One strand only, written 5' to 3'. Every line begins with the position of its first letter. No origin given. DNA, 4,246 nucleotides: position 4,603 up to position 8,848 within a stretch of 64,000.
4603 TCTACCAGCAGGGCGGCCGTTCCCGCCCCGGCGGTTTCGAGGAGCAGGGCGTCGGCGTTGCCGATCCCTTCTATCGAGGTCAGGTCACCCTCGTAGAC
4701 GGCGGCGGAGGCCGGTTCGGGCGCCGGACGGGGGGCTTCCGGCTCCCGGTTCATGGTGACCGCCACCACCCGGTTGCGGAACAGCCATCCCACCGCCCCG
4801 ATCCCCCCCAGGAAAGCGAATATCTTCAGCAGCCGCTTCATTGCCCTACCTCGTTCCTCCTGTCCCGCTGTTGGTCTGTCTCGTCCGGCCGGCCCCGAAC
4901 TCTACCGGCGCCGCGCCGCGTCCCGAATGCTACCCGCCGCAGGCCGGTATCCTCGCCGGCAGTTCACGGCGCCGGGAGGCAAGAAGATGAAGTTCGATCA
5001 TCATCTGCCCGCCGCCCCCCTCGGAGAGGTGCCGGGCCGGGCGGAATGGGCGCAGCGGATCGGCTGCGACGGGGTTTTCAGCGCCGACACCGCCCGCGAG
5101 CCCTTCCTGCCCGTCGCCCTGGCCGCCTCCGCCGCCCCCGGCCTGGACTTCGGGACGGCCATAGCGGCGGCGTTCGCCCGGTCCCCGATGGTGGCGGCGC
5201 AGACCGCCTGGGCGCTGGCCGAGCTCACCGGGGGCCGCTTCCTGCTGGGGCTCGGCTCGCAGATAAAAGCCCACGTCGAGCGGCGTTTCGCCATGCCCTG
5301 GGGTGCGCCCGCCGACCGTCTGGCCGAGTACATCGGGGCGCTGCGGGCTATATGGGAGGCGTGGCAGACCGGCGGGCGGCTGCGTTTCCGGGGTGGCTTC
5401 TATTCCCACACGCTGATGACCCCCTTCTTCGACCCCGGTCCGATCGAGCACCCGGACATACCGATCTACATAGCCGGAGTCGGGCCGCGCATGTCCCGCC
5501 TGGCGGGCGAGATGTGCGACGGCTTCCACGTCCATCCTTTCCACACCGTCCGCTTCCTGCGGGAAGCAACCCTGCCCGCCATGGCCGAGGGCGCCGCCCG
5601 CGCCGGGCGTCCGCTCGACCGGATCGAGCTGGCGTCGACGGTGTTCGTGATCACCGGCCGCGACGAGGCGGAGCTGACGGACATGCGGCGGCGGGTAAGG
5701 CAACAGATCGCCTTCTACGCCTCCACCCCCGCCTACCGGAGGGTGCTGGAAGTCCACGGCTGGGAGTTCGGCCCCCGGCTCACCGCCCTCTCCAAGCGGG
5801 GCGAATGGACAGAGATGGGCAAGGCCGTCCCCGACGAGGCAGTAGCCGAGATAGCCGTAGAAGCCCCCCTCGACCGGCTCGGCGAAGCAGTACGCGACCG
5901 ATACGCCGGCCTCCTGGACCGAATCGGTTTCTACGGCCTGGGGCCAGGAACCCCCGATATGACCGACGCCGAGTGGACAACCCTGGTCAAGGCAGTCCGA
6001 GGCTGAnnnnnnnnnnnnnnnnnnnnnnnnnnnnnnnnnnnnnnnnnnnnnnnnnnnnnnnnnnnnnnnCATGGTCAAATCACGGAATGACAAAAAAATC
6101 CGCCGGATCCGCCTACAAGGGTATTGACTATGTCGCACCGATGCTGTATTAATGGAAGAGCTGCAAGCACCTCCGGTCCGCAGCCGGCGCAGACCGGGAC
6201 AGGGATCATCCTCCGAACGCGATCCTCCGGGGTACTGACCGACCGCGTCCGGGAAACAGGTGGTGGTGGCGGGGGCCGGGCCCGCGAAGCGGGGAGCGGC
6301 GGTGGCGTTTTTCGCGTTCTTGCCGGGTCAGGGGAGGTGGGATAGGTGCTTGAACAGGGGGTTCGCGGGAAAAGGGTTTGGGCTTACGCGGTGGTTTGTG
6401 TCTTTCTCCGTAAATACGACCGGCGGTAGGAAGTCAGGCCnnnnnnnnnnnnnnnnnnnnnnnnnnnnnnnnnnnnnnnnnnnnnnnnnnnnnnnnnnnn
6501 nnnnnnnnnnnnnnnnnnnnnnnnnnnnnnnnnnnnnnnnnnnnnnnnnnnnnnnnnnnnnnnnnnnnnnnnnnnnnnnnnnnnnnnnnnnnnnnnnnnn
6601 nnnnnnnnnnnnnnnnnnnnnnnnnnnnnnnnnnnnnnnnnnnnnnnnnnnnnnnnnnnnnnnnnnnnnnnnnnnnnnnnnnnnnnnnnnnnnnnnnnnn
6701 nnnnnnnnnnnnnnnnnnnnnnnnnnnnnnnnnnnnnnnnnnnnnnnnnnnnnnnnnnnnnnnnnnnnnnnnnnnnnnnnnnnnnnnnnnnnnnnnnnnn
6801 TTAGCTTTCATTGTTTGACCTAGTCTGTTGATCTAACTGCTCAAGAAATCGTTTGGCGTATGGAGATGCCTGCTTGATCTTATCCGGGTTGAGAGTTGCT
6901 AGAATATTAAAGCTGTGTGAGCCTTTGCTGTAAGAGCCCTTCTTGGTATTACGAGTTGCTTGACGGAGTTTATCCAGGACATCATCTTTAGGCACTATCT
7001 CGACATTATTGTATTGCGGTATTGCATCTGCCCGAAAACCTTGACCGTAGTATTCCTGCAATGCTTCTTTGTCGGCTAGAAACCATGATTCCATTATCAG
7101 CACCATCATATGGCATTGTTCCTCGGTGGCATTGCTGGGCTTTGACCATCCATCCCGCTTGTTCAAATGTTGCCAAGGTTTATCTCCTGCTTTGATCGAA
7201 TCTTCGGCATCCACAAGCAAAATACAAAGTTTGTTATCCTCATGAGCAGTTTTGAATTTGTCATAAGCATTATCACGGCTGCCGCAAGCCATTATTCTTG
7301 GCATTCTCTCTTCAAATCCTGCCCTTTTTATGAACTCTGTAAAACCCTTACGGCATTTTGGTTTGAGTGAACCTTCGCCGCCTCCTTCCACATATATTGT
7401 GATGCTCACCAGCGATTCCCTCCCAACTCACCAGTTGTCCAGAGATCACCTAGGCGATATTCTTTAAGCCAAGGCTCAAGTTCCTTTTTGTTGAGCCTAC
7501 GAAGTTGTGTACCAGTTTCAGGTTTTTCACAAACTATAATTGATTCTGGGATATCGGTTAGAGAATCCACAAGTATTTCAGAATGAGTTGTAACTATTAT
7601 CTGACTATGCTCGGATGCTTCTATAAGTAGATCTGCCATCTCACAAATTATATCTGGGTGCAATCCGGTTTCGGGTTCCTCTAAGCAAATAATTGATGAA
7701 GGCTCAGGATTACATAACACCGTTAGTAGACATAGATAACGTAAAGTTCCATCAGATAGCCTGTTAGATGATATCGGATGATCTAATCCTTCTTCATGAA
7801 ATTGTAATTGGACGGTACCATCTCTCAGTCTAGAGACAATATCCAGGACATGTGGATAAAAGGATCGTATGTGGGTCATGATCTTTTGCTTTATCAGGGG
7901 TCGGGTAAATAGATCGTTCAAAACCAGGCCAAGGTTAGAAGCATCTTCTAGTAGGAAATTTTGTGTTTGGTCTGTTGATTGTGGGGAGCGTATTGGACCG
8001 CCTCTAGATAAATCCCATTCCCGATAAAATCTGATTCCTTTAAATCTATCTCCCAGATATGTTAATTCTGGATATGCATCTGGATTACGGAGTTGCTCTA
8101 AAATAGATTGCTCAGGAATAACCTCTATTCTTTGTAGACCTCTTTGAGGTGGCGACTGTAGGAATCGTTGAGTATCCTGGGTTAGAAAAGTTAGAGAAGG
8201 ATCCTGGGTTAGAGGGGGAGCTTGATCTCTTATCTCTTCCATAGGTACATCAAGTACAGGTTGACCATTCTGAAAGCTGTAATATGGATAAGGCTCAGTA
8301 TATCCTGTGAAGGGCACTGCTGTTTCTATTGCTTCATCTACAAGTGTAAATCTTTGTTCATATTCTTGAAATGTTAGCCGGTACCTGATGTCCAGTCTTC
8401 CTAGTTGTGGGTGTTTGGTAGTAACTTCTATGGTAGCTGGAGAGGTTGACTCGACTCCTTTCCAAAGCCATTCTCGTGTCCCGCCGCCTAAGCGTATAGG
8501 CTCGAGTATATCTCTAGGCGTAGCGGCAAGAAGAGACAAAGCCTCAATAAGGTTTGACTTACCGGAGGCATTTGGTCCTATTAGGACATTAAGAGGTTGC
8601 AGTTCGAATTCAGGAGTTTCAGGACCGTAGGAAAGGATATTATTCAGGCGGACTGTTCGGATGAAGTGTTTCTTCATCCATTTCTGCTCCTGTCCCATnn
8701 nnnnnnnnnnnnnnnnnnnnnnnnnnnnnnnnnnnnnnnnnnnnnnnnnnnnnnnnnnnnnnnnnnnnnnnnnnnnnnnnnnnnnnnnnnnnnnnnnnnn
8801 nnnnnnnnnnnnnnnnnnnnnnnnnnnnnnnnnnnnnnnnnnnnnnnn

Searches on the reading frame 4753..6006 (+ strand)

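Call 29: search_protein_families(library=pfam, proteins=[window:4753-6006:+])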
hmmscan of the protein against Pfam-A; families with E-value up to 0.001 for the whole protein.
window:4753-6006:+ (417 aa): 1 family
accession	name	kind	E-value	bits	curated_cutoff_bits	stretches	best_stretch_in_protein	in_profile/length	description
PF00296.26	Bac_luciferase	-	1.1e-56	192.9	27.9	1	85-386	17-309/314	Luciferase-like monooxygenase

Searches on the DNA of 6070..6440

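Call 65: search_rna_families(source=window, start=6070, end=6440, threshold=evalue, max_evalue=10)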
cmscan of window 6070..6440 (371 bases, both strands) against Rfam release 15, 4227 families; matches with E-value up to 10: 2.
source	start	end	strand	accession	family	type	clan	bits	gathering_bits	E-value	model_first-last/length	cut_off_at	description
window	6100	6219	-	RF02206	WT1-AS_4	Gene; lncRNA;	-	11.5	60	6.3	1-134/134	no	WT1 antisense RNA conserved region 4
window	6113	6364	-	RF02042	HOTTIP_3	Gene; lncRNA;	-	4.3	50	9.5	115-353/353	no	HOXA transcript at the distal tip, conserved region 3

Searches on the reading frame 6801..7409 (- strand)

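Call 29: search_protein_families(library=pfam, proteins=[window:6801-7409:-])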
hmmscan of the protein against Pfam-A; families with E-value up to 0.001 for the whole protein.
window:6801-7409:- (202 aa): 1 family
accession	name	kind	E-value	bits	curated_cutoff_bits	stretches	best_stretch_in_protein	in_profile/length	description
PF14103.11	DUF4276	-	4e-21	76.6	30.2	1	7-192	1-191/192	Domain of unknown function (DUF4276)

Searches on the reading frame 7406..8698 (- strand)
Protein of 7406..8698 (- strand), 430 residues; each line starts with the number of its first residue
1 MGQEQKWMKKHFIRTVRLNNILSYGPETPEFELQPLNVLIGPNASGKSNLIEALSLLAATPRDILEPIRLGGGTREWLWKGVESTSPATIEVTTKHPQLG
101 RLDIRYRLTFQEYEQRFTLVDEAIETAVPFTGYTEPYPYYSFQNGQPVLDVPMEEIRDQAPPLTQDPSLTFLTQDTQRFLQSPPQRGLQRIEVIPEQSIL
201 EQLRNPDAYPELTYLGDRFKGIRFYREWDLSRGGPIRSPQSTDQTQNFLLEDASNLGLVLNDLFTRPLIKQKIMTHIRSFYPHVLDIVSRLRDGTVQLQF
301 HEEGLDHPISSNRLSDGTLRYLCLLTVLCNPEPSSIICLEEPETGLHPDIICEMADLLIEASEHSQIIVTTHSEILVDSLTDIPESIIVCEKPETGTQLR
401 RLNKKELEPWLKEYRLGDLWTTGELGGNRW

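Call 29: search_protein_families(library=pfam, proteins=[window:7406-8698:-])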
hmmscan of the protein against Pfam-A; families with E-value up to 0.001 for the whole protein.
window:7406-8698:- (430 aa): 5 families
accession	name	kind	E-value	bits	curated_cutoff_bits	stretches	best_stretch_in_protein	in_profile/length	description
PF13304.12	AAA_21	-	8.6e-33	115.1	27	2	257-378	166-304/304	AAA domain, putative AbiEii toxin, Type IV TA system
PF13175.12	AAA_15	-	6.6e-18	65.9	32.1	2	331-377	326-374/374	AAA ATPase domain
PF02463.25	SMC_N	-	4.4e-11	43.1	40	1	13-55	2-45/220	RecF/RecN/SMC N terminal domain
PF13476.12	AAA_23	-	9.3e-07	30.1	27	1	16-56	2-41/201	AAA domain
PF11398.14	DUF2813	-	1.2e-06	28.6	21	0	32-59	20-47/372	Protein of unknown function (DUF2813)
